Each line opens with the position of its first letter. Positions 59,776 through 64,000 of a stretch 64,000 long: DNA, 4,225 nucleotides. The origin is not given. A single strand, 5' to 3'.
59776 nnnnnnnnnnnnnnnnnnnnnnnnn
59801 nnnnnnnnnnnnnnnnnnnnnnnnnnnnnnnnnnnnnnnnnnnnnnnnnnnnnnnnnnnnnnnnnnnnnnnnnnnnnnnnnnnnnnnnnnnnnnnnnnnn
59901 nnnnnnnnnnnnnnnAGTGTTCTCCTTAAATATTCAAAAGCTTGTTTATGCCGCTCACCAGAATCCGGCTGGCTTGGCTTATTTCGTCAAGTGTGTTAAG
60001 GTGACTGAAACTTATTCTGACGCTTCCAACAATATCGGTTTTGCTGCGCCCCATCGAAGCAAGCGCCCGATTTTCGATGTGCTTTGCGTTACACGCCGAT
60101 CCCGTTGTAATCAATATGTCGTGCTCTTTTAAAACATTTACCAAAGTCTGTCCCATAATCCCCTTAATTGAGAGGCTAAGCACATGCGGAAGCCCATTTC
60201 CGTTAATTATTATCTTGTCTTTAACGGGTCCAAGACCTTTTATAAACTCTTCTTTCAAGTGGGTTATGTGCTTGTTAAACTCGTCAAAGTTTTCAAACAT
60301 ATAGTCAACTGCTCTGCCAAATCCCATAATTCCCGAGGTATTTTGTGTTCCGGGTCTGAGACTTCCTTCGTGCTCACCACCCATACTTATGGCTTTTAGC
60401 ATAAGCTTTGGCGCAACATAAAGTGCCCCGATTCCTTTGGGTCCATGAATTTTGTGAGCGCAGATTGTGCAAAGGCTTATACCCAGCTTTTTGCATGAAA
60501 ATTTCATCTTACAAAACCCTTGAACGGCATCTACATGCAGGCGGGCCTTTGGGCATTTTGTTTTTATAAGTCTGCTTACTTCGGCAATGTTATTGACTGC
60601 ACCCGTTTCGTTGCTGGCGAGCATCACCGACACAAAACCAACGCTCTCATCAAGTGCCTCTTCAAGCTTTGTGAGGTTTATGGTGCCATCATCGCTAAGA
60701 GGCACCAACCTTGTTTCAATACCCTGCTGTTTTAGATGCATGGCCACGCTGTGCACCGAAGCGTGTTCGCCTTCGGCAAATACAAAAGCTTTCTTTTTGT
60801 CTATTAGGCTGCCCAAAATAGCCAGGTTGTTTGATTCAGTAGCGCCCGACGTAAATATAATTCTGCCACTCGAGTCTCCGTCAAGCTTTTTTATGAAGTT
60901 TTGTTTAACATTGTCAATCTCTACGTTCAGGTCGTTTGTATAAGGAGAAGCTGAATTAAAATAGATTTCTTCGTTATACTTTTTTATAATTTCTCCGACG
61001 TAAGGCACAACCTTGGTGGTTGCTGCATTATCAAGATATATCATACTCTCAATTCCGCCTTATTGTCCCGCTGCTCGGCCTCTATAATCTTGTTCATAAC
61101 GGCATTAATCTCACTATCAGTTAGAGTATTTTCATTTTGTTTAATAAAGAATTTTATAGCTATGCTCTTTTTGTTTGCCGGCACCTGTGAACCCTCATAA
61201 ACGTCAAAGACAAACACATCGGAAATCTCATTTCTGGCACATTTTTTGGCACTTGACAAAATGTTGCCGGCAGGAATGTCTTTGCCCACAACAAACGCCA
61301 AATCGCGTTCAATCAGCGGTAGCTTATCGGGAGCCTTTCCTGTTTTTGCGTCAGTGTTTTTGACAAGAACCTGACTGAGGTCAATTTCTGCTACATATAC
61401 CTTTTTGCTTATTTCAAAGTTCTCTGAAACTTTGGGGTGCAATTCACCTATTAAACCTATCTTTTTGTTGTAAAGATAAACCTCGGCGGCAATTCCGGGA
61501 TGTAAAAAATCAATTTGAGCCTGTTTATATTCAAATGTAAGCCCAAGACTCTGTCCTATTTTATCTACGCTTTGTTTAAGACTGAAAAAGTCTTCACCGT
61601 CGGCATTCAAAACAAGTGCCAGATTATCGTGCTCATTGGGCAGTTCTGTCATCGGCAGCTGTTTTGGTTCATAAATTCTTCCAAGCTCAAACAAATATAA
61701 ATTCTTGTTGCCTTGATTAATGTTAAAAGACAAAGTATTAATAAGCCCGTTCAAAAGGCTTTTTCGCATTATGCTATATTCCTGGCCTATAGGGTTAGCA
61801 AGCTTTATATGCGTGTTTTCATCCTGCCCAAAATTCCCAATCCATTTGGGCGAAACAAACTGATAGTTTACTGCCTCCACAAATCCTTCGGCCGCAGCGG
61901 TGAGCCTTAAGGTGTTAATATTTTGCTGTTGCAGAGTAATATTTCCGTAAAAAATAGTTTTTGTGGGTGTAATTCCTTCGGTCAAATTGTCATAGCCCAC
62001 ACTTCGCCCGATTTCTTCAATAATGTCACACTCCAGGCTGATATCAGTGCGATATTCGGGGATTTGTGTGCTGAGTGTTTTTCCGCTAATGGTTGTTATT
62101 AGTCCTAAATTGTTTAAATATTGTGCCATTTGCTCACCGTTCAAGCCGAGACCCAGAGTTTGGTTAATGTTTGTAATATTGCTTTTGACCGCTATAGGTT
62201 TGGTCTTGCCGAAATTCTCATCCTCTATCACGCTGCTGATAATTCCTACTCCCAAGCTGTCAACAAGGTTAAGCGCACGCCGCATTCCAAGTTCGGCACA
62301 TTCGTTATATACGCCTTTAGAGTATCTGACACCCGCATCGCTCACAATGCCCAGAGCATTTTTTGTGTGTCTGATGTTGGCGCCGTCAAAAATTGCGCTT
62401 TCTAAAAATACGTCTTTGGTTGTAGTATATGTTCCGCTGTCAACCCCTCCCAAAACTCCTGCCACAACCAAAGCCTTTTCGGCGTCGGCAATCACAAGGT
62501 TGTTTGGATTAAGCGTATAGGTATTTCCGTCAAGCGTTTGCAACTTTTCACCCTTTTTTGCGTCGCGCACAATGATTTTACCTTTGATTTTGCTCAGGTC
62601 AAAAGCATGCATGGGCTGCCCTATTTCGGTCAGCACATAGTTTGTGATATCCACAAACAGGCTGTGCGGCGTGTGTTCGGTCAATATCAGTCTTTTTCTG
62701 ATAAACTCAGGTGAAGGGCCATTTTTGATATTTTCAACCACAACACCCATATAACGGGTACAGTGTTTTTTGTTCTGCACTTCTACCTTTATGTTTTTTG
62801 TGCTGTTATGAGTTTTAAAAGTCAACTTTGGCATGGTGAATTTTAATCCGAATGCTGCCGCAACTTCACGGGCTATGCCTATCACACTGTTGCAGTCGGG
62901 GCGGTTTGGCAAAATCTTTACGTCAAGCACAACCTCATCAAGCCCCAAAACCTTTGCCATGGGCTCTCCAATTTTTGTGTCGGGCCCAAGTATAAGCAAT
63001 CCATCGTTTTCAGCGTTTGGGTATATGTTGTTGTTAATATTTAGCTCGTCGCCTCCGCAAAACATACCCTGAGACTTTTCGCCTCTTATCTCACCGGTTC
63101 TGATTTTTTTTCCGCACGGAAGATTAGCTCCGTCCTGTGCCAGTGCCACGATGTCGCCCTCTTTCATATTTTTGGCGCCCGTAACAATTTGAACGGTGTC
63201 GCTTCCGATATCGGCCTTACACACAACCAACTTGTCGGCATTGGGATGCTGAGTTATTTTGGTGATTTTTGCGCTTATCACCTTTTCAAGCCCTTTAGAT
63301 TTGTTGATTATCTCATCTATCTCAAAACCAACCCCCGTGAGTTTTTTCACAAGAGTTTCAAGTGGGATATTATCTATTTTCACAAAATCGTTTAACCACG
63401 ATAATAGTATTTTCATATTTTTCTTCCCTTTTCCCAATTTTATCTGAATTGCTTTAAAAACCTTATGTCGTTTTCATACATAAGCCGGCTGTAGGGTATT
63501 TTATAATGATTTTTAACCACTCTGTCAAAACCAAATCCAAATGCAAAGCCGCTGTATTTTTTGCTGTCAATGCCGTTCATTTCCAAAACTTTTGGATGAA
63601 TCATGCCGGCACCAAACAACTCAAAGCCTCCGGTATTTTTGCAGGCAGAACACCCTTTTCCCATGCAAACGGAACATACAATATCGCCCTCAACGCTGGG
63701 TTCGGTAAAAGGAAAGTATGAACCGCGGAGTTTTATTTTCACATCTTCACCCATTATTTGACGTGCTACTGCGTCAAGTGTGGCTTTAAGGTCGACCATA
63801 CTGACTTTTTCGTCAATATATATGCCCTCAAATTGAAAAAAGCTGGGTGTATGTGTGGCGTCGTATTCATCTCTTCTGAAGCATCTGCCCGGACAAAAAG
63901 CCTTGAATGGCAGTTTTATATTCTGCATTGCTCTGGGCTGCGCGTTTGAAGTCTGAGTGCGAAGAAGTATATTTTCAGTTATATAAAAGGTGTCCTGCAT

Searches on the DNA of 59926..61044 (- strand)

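Call 96: search_rna_families(source=L293, start=3650, end=3980, threshold=evalue, max_evalue=1)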
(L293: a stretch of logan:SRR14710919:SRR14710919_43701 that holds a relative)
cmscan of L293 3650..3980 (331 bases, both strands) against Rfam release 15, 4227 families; matches with E-value up to 1: 3.
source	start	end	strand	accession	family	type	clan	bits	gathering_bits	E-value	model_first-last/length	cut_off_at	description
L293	3763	3855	+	RF02902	AaHKsRNA22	Gene; sRNA;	-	24.8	39.8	0.01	1-101/101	no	Aggregatibacter sRNA 22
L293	3732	3841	-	RF02526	SSRC34_1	Gene; sRNA;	-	22.9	64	0.46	1-128/128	no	Streptococcus sRNA SSRC34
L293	3812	3836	+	RF00623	P1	Gene;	-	16.1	100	0.47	156-180/180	no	Pseudomonas sRNA P1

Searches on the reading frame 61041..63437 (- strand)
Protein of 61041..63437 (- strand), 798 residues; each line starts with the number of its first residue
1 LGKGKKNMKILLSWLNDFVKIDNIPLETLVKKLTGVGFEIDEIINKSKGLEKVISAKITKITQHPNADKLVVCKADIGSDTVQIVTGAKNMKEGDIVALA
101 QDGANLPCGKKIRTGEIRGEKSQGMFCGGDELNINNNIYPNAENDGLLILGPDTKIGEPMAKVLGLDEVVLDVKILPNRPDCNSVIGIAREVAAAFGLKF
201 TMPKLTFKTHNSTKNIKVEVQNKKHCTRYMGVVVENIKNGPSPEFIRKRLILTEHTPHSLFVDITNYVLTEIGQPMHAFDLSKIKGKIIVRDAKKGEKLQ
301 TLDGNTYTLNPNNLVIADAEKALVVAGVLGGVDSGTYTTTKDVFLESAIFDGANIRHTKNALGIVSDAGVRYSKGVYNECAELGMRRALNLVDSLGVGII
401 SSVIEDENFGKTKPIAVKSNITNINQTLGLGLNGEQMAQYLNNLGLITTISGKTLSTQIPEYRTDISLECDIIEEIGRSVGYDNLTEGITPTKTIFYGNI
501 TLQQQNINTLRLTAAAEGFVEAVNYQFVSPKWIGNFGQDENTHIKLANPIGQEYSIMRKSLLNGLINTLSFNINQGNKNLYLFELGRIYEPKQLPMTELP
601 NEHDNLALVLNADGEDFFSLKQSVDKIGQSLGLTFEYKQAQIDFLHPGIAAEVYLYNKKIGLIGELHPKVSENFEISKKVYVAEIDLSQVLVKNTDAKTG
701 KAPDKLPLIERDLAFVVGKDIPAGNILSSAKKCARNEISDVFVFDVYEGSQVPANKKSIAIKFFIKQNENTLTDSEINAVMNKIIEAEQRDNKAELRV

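Call 62: search_protein_families(library=pfam, proteins=[window:61041-63437:-], max_evalue=0.01)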
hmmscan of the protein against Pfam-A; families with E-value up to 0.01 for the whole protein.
window:61041-63437:- (798 aa): 5 families
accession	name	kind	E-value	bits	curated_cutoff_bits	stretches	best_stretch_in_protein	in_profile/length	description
PF03483.22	B3_4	-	3e-56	190.2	29.3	1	226-394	2-171/174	B3/4 domain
PF17759.6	tRNA_synthFbeta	-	3.7e-55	187.1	22.4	1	491-687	6-214/214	Phenylalanyl tRNA synthetase beta chain CLM domain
PF03147.19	FDX-ACB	-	1.9e-25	89.6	31.1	1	705-797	2-94/94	Ferredoxin-fold anticodon binding domain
PF03484.21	B5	-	1.2e-17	64.3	28.6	1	419-482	3-67/67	tRNA synthetase B5 domain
PF01588.26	tRNA_bind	-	7.6e-17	61.6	27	1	56-136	4-81/96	Putative tRNA binding domain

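Call 69: find_encoding_contigs(protein=window:61041-63437:-, flank=10000, max_places=2)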
Protein window:61041-63437:- (798 aa): no gene with exactly this product is on record in the collection.

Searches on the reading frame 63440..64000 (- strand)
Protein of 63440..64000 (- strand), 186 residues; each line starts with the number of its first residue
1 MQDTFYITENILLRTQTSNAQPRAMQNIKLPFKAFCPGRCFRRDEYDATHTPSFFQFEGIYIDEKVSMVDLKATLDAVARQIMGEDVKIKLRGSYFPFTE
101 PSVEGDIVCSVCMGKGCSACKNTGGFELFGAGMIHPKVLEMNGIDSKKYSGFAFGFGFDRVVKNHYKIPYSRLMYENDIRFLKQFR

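Call 62: search_protein_families(library=pfam, proteins=[window:63440-64000:-], max_evalue=0.01)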
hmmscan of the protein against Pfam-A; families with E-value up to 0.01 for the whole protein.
window:63440-64000:- (186 aa): 1 family
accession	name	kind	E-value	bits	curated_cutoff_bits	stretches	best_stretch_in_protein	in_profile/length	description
PF01409.25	tRNA-synt_2d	-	2.5e-63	214.3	19.8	1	1-185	64-246/246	tRNA synthetases class II core domain (F)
